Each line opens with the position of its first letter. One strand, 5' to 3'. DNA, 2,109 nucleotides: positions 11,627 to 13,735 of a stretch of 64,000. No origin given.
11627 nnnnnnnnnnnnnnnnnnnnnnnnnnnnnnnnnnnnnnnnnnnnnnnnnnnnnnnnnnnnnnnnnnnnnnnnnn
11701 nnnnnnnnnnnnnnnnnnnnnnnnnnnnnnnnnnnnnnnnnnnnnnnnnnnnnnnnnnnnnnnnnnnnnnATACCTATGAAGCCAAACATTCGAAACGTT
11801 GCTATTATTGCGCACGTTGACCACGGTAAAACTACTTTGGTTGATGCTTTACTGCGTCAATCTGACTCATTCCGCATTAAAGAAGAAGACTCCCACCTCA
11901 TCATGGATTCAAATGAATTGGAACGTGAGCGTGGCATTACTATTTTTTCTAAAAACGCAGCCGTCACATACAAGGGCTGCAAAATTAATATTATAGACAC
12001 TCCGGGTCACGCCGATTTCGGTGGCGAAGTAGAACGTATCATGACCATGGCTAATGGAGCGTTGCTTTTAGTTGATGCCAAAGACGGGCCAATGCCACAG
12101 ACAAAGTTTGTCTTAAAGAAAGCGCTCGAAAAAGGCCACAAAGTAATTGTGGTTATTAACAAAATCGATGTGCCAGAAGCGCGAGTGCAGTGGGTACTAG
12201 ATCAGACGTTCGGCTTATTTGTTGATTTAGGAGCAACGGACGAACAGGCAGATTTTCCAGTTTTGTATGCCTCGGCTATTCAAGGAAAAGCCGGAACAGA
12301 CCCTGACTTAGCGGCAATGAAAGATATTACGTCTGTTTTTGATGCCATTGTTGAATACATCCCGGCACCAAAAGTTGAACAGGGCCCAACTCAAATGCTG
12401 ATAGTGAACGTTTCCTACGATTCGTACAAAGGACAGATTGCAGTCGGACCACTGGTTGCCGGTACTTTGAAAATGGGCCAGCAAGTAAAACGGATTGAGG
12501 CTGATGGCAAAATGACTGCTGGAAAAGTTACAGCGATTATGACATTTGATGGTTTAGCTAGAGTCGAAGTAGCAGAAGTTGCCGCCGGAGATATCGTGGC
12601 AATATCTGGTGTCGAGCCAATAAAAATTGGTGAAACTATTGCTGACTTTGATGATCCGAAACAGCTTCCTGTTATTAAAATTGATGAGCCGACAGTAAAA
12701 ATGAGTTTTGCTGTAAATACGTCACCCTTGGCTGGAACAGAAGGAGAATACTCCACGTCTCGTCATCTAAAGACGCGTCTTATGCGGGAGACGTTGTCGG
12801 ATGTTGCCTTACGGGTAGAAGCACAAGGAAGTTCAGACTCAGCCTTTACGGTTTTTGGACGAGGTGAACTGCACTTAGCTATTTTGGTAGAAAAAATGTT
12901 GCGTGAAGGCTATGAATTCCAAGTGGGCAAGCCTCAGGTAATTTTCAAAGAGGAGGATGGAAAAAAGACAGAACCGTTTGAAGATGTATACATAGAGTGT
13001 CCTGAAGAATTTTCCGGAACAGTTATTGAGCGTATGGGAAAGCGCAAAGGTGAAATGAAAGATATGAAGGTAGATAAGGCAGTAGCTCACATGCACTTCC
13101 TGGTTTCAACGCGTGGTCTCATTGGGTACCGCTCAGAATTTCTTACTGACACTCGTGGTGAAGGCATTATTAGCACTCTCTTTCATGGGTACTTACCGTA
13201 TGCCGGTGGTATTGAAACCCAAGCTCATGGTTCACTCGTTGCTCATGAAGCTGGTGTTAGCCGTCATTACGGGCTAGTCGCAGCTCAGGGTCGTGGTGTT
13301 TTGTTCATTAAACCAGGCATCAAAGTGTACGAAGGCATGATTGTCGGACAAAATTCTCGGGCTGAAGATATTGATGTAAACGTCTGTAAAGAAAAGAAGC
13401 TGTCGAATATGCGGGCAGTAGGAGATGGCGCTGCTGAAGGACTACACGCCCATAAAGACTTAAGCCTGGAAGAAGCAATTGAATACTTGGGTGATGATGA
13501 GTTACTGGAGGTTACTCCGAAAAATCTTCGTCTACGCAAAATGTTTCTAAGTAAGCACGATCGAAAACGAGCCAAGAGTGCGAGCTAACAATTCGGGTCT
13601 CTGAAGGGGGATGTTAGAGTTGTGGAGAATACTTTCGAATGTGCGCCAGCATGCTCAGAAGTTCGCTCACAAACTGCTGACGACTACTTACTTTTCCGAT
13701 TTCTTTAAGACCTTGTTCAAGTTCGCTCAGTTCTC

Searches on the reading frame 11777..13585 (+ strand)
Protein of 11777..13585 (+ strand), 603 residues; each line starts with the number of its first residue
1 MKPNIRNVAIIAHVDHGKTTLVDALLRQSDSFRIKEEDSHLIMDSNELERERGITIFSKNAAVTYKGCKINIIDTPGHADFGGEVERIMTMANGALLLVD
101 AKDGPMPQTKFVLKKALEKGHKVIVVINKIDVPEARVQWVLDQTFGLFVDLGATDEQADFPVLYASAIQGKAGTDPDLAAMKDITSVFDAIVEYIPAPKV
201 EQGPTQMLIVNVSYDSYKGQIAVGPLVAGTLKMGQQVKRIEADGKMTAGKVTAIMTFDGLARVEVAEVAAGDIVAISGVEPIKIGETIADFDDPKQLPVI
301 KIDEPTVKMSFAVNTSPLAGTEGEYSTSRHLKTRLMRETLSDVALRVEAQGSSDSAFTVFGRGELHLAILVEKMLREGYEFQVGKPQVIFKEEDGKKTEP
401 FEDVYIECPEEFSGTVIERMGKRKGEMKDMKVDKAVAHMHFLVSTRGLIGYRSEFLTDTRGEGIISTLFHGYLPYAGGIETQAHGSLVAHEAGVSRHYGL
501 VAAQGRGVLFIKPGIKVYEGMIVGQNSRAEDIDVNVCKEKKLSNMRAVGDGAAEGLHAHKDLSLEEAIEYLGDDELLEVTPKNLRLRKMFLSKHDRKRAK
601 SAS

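Call 35: search_protein_families(library=pfam, proteins=[window:11777-13585:+], max_evalue=0.00001)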
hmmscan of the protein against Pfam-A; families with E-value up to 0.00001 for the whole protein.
window:11777-13585:+ (603 aa): 6 families
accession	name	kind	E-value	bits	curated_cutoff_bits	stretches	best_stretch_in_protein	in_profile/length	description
PF00009.33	GTP_EFTU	-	4.7e-55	186.5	26.5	1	4-196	2-187/188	Elongation factor Tu GTP binding domain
PF21018.2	BipA_C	-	1.3e-40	138.1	23.8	1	485-592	2-109/110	TypA/BipA C-terminal domain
PF00679.30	EFG_C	-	3.7e-20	72.2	27.9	1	398-479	3-85/89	Elongation factor G C-terminus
PF03144.31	GTP_EFTU_D2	-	5e-10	40.1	30.3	1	219-289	1-73/73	Elongation factor Tu domain 2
PF22042.2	EF-G_D2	-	3.1e-08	34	27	1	205-289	2-82/84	Elongation factor G domain 2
PF01926.29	MMR_HSR1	-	1.5e-06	28.7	21.9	1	8-129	2-113/113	50S ribosome-binding GTPase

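Call 36: find_related_loci(query=window:11777-13585:+, collection=genome_contigs, flank=200)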
Query window:11777-13585:+ (603 aa) in genome_contigs; peptide patterns used: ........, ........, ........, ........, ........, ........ (x = any residue, [..] = any of these).
599 stretches matched a pattern (row limit reached: there are more); 517 encode a relative of the query (tblastn E <= 1e-3); the best 80 are kept; 80 distinct loci.
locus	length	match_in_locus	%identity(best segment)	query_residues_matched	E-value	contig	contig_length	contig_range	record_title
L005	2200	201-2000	81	1-600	0e+0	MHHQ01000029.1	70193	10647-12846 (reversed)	MAG: Candidatus Andersenbacteria bacterium RIFCSPHIGHO2_02_FULL_46_16 rifcsphigho2_02_scaffold_795, whole genome shotgun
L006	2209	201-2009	80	1-603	0e+0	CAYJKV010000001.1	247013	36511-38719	MAG TPA_asm: uncultured Candidatus Saccharibacteria bacterium isolate ERP124720_co1_130 genome assembly, contig: NODE_53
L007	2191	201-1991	79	4-600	0e+0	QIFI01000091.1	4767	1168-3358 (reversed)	MAG: Candidatus Andersenbacteria bacterium isolate SZUA-179 Ga0063294_10017934, whole genome shotgun sequence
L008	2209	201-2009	76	1-603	0e+0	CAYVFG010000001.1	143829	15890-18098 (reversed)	MAG TPA_asm: uncultured Candidatus Saccharibacteria bacterium isolate SRP193066_co1_226 genome assembly, contig: NODE_16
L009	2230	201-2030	75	1-603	0e+0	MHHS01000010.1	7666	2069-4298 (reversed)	MAG: Candidatus Andersenbacteria bacterium RIFCSPHIGHO2_12_FULL_45_11b rifcsphigho2_12_scaffold_18534, whole genome shot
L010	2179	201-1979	75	5-597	0e+0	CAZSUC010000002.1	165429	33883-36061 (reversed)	MAG TPA_asm: uncultured Candidatus Saccharibacteria bacterium isolate SRP294416_co1_70 genome assembly, contig: NODE_50_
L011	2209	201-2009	75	1-603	0e+0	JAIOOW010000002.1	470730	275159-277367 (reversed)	MAG: Candidatus Andersenbacteria bacterium isolate LakeFargette_0920_ALND_MAG_45_23 LacPavin_0920_ALND_scaffold_272472,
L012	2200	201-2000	75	1-600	0e+0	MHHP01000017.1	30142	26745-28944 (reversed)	MAG: Candidatus Andersenbacteria bacterium RIFCSPHIGHO2_02_FULL_45_11 rifcsphigho2_02_scaffold_1965, whole genome shotgu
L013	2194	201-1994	75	1-598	0e+0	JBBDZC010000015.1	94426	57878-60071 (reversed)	MAG: Candidatus Andersenbacteria bacterium isolate LejiaD_51_235 Lejia_D_465_length_94426_cov_149, whole genome shotgun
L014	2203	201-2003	75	1-601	0e+0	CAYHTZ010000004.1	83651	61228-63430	MAG TPA_asm: uncultured Candidatus Saccharibacteria bacterium isolate ERP119705_co17_339 genome assembly, contig: NODE_1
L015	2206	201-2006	68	1-602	0e+0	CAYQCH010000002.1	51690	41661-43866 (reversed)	MAG TPA_asm: uncultured Gammaproteobacteria bacterium isolate SRP329715_co1_137 genome assembly, contig: NODE_766_length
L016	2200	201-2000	76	1-600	0e+0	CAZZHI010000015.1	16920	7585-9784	MAG TPA_asm: uncultured Candidatus Saccharibacteria bacterium isolate SRP286056_co1_201 genome assembly, contig: NODE_41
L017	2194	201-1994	65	5-602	0e+0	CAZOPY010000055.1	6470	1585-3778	MAG TPA_asm: uncultured Gammaproteobacteria bacterium isolate SRP193066_co2_426 genome assembly, contig: NODE_6166_lengt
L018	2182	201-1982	65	5-598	0e+0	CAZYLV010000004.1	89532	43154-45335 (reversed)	MAG TPA_asm: uncultured Gammaproteobacteria bacterium isolate SRP323723_co1_106 genome assembly, contig: NODE_222_length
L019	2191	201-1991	63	5-602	0e+0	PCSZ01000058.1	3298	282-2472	MAG: Candidatus Uhrbacteria bacterium CG22_combo_CG10-13_8_21_14_all_47_17 CG22_scaffold_23428_c, whole genome shotgun s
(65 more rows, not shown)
